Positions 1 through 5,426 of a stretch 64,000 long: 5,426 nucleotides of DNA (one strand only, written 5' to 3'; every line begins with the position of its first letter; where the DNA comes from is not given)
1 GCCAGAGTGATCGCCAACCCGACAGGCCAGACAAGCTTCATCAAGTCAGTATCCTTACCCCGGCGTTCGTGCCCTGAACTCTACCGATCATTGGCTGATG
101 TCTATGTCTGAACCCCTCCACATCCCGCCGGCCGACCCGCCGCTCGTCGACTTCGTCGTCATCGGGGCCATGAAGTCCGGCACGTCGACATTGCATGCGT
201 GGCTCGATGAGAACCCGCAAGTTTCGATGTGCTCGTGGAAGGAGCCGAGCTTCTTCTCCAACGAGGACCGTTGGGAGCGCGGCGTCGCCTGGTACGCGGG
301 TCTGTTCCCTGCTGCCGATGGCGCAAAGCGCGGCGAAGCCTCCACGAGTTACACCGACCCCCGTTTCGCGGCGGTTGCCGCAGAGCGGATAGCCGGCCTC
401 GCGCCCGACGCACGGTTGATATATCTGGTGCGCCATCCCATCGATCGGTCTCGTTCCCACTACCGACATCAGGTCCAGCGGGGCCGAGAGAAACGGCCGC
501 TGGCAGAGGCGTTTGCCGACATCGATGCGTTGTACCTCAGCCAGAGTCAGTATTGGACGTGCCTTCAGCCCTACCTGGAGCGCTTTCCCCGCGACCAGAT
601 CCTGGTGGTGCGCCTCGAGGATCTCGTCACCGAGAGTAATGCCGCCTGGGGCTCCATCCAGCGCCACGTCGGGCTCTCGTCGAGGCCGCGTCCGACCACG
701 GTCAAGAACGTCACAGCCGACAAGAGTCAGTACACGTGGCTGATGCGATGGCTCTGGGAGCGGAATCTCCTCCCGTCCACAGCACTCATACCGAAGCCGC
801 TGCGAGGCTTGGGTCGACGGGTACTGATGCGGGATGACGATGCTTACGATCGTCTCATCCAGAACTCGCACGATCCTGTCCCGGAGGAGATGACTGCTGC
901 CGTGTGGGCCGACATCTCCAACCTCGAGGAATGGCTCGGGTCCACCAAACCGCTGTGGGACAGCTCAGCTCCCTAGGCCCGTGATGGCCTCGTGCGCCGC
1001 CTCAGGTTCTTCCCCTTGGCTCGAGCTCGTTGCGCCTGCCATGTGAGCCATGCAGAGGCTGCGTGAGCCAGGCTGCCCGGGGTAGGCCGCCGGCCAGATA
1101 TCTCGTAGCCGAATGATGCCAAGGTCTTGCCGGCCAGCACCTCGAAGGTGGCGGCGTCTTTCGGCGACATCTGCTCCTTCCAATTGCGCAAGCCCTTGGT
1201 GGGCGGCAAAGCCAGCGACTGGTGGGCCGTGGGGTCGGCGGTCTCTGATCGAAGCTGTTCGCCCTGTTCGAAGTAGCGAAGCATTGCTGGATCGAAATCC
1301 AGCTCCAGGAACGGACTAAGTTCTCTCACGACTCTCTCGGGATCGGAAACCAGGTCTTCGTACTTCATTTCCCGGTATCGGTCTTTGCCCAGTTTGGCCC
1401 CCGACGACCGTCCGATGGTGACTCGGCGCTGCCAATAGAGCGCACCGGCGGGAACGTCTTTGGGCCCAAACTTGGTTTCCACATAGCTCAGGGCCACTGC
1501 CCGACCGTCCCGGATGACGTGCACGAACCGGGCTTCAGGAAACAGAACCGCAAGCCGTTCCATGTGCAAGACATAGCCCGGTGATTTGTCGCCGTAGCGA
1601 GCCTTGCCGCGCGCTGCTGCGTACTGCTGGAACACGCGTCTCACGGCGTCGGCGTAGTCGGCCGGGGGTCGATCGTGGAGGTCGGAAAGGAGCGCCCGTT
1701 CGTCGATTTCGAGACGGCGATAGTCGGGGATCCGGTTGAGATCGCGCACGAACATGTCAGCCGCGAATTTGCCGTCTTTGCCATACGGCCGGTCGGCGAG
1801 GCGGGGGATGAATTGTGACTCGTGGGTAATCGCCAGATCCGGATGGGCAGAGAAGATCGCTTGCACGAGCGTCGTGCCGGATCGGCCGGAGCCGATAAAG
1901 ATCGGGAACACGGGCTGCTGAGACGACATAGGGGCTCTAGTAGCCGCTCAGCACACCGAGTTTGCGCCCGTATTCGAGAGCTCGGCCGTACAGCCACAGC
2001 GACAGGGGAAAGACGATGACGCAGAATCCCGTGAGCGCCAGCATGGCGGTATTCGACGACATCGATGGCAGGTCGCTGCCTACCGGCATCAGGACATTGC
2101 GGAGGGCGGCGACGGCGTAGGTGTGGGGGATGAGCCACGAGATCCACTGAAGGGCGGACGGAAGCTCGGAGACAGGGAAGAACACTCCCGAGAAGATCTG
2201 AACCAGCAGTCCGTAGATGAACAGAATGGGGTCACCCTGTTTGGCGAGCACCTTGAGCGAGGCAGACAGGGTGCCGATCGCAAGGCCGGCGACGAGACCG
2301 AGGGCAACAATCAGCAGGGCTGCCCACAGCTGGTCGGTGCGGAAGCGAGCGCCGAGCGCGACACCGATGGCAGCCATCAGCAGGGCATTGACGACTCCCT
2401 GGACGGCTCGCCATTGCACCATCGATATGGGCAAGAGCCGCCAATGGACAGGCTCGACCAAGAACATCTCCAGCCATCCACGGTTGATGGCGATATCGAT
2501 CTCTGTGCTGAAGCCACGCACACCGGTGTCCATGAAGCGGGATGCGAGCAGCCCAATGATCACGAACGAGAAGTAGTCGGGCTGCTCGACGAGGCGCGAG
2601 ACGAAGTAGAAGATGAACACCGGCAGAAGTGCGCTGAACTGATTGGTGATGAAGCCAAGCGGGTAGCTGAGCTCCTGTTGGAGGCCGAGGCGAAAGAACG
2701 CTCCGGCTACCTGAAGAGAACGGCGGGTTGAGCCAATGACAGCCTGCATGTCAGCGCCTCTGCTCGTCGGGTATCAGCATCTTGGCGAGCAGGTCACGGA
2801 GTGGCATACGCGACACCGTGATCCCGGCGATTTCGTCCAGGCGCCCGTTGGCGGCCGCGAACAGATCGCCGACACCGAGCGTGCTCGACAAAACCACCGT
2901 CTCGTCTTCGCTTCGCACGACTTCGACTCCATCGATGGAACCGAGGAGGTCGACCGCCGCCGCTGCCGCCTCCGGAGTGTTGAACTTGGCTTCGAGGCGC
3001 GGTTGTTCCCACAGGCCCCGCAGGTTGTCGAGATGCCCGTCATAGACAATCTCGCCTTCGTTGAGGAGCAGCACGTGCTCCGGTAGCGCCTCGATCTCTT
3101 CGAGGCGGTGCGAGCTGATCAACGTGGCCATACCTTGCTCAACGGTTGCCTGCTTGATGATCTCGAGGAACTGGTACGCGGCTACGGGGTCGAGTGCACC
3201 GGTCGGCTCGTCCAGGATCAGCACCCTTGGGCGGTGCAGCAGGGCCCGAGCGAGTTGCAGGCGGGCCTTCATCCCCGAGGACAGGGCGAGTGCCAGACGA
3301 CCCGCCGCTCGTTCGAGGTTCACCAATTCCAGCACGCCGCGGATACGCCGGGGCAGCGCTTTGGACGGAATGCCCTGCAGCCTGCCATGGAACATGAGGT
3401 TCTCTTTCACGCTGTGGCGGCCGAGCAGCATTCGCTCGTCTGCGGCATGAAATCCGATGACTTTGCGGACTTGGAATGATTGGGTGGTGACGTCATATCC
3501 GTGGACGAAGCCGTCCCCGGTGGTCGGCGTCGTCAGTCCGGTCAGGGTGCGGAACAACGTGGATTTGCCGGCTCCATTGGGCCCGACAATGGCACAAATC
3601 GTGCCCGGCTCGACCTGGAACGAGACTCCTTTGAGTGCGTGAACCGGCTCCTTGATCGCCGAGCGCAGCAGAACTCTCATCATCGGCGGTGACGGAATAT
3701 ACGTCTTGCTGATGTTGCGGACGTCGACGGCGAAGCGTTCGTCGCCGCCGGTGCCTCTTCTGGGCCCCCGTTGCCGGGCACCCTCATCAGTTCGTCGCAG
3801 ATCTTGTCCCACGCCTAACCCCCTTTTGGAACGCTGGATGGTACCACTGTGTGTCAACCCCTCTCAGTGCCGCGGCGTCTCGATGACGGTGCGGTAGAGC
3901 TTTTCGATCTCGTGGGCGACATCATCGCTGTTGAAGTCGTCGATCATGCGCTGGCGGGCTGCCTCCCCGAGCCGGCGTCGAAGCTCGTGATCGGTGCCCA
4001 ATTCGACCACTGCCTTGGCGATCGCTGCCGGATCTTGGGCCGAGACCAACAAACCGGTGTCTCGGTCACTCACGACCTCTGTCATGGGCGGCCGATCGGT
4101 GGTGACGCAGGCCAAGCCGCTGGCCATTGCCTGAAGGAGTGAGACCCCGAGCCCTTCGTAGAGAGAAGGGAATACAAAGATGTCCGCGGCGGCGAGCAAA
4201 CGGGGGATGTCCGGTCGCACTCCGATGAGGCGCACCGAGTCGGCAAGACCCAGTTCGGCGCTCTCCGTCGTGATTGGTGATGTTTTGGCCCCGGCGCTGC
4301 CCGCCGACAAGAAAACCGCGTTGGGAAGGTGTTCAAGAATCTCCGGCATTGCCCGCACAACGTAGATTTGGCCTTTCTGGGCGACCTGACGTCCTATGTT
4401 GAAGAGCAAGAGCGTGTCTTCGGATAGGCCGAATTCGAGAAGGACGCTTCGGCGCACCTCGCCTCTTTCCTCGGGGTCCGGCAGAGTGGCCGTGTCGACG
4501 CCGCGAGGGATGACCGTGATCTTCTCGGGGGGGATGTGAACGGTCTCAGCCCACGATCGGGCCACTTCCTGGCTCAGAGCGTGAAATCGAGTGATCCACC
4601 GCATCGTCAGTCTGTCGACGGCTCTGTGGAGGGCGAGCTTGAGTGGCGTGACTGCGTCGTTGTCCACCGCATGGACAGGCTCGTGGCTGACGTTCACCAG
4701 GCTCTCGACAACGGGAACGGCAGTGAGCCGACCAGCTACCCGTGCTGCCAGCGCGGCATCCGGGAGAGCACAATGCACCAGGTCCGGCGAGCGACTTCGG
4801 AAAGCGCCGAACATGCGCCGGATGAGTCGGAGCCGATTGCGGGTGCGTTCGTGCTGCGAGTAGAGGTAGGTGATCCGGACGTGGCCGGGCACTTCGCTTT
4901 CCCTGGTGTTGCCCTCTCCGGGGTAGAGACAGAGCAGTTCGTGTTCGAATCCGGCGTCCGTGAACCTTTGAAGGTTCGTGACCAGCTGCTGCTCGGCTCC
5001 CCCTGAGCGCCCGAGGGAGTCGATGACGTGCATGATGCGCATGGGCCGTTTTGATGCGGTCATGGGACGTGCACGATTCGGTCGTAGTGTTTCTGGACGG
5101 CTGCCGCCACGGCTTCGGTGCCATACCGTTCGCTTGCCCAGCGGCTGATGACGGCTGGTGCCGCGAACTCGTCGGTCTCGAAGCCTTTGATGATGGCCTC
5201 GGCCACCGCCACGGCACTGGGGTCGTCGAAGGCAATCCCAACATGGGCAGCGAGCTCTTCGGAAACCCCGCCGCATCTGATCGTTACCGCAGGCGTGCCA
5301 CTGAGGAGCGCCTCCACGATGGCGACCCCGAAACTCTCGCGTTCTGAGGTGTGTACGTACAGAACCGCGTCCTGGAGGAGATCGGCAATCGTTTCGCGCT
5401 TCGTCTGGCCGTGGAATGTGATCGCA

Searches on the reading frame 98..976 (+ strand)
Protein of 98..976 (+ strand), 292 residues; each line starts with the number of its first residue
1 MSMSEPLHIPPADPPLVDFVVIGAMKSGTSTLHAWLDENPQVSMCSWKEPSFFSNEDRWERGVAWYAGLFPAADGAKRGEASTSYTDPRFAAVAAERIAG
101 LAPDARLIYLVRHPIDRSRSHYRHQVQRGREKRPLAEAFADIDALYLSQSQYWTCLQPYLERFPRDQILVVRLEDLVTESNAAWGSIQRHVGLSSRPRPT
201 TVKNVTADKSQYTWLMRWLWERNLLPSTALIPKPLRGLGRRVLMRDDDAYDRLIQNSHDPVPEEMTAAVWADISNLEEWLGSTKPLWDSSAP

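Call 32: search_protein_families(library=pfam, proteins=[window:98-976:+], max_evalue=0.0001)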
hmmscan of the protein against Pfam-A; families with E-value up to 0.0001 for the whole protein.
window:98-976:+ (292 aa): 2 families
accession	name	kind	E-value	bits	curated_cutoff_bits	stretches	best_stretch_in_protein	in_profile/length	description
PF13469.12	Sulfotransfer_3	-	1.9e-14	54.9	27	1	93-194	113-213/216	Sulfotransferase family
PF00685.33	Sulfotransfer_1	-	2.2e-13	50.6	22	1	18-196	3-184/255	Sulfotransferase domain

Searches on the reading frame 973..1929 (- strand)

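Call 6: search_protein_families(library=pfam, proteins=[window:973-1929:-], max_evalue=0.001)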
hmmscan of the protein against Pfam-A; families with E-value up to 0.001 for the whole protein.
window:973-1929:- (318 aa): 2 families
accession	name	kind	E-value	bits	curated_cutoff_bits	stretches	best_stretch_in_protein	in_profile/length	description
PF13469.12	Sulfotransfer_3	-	6.5e-34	118.5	27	1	9-214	1-216/216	Sulfotransferase family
PF00685.33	Sulfotransfer_1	-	7.1e-10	39.2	22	1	12-271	7-252/255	Sulfotransferase domain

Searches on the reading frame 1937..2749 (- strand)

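Call 6: search_protein_families(library=pfam, proteins=[window:1937-2749:-], max_evalue=0.001)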
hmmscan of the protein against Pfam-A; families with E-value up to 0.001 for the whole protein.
window:1937-2749:- (270 aa): 2 families
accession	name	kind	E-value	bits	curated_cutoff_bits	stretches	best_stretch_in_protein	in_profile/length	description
PF01061.29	ABC2_membrane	-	8.1e-13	48.8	26.9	1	32-220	24-210/211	ABC-2 type transporter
PF12698.13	ABC2_membrane_3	-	6e-11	42.5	31.6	1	118-247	218-344/347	ABC-2 family transporter protein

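Call 60: search_protein_families(library=ncbifam, proteins=[window:1937-2749:-], max_evalue=0.01)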
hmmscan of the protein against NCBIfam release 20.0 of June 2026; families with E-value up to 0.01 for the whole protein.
window:1937-2749:- (270 aa): 7 families
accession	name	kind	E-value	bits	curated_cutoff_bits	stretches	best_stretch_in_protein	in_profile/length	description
TIGR00025.1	Mtu_efflux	paralog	4e-13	49.5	146.9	1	58-249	39-229/238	ABC transporter efflux protein, DrrB family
TIGR01247.1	drrB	subfamily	3.8e-11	43.1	223.05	1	56-244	43-229/236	daunorubicin resistance ABC transporter membrane protein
TIGR03062.1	pip_yhgE_Cterm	subfamily_domain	1.8e-07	31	102.2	1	113-255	69-204/208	YhgE/Pip family protein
TIGR01248.1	drrC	subfamily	5.6e-06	26.6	165.65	1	83-215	9-141/152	daunorubicin resistance protein C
NF011648.0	PRK15066.1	subfamily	7.7e-06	25.6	225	1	58-256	58-251/257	ABC transporter permease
TIGR01291.1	nodJ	subfamily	1.2e-05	25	206.65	1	59-253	56-246/253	ABC-2 type transporter, NodJ family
TIGR00955.1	3a01204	subfamily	0.00053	18.7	736.35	1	136-216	467-547/617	pigment precursor permease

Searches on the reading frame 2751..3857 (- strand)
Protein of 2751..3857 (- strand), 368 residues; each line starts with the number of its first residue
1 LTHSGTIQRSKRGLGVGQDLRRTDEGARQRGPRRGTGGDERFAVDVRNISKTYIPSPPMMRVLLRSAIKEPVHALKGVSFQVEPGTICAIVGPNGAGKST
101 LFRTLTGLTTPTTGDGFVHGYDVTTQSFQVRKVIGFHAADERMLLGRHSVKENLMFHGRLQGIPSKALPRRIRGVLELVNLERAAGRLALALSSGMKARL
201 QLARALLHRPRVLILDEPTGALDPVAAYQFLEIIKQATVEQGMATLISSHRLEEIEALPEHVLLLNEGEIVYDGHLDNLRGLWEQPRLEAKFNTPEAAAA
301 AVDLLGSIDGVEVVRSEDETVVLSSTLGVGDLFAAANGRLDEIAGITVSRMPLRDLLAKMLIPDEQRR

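Call 6: search_protein_families(library=pfam, proteins=[window:2751-3857:-], max_evalue=0.001)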
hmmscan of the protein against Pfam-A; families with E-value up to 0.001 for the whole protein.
window:2751-3857:- (368 aa): 6 families
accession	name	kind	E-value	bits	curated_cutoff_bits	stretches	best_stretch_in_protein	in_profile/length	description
PF00005.33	ABC_tran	-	1.5e-29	103.8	25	1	75-219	1-136/137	ABC transporter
PF13304.12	AAA_21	-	1.5e-11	45.4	27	2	184-250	230-298/304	AAA domain, putative AbiEii toxin, Type IV TA system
PF13555.12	AAA_29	-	0.00037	20.6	27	1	76-112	13-49/61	P-loop containing region of AAA domain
PF13476.12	AAA_23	-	0.00038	21.6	27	1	86-112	20-46/201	AAA domain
PF13514.12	AAA_27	-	0.00054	20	22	1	78-170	19-109/206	AAA domain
PF02463.25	SMC_N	-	0.00082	19.3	40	0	87-104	26-43/220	RecF/RecN/SMC N terminal domain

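Call 60: search_protein_families(library=ncbifam, proteins=[window:2751-3857:-], max_evalue=0.01)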
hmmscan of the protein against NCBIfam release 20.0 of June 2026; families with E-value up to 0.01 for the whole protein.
window:2751-3857:- (368 aa): 191 families (the best 25 are shown)
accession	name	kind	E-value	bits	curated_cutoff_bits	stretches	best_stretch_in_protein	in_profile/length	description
TIGR01188.1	drrA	subfamily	3.4e-56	190.7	312.45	1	72-291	6-223/302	daunorubicin resistance ABC transporter, ATP-binding protein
TIGR03522.1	GldA_ABC_ATP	equivalog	1.5e-47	162.5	402.6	1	73-312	16-251/301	gliding motility-associated ABC transporter ATP-binding subunit GldA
TIGR03864.1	PQQ_ABC_ATP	hypoth_equivalog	1.4e-46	158.9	302.25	1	73-293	15-233/236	ABC transporter, ATP-binding subunit, PQQ-dependent alcohol dehydrogenase system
NF033858.1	ABC2_perm_RbbA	equivalog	8e-41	139.9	1050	1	74-292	281-497/909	ribosome-associated ATPase/putative transporter RbbA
TIGR04521.1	ECF_ATPase_2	equivalog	3.6e-39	134.5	330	1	72-279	18-232/279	energy-coupling factor transporter ATPase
TIGR03740.1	galliderm_ABC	subfamily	4.3e-39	134.5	309.75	1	73-278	14-210/223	lantibiotic protection ABC transporter ATP-binding subunit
NF010059.0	PRK13536.1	equivalog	6.5e-37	127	549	1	75-278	59-260/342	nodulation factor ABC transporter ATP-binding protein NodI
TIGR04520.1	ECF_ATPase_1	equivalog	4.1e-36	124.8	315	1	72-279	15-223/269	energy-coupling factor transporter ATPase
NF010060.0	PRK13537.1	equivalog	4.6e-36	124.3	521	1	75-276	31-230/314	nodulation factor ABC transporter ATP-binding protein NodI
TIGR02673.1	FtsE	equivalog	5.3e-36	124.3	264.85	1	69-268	12-213/214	cell division ATP-binding protein FtsE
NF010171.0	PRK13652.1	equivalog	1.2e-35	122.9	476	1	69-278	14-224/277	cobalt transporter ATP-binding subunit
TIGR00968.1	3a0106s01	subfamily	1.4e-34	119.6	342.75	1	73-276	14-215/237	sulfate ABC transporter ATP-binding protein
TIGR02315.1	ABC_phnC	equivalog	1.5e-34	119.6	266.1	1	71-278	14-232/243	phosphonate ABC transporter ATP-binding protein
TIGR03375.1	type_I_sec_LssB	subfamily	1.2e-33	116.4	693.1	1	72-278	480-687/696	type I secretion system permease/ATPase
TIGR01288.1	nodI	equivalog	1.4e-32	113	424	1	77-278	22-221/303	nodulation factor ABC transporter ATP-binding protein NodI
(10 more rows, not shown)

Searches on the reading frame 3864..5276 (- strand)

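Call 6: search_protein_families(library=pfam, proteins=[window:3864-5276:-], max_evalue=0.001)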
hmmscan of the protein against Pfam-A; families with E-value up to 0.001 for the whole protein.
window:3864-5276:- (470 aa): 5 families
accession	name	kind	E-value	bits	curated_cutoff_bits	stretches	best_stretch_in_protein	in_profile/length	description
PF00534.26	Glycos_transf_1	-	1.8e-34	119.2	26.4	1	284-443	11-172/172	Glycosyl transferases group 1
PF13692.12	Glyco_trans_1_4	-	1.1e-31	110.4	27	1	291-428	4-141/142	Glycosyl transferases group 1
PF13439.12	Glyco_transf_4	-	4.9e-20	72.7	28.5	1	92-263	2-169/170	Glycosyltransferase Family 4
PF13579.12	Glyco_trans_4_4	-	5.3e-16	59.8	29.7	1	92-259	1-158/158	Glycosyl transferase 4-like domain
PF13524.12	Glyco_trans_1_2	-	6e-07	29.9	25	1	356-458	39-143/144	Glycosyl transferase-like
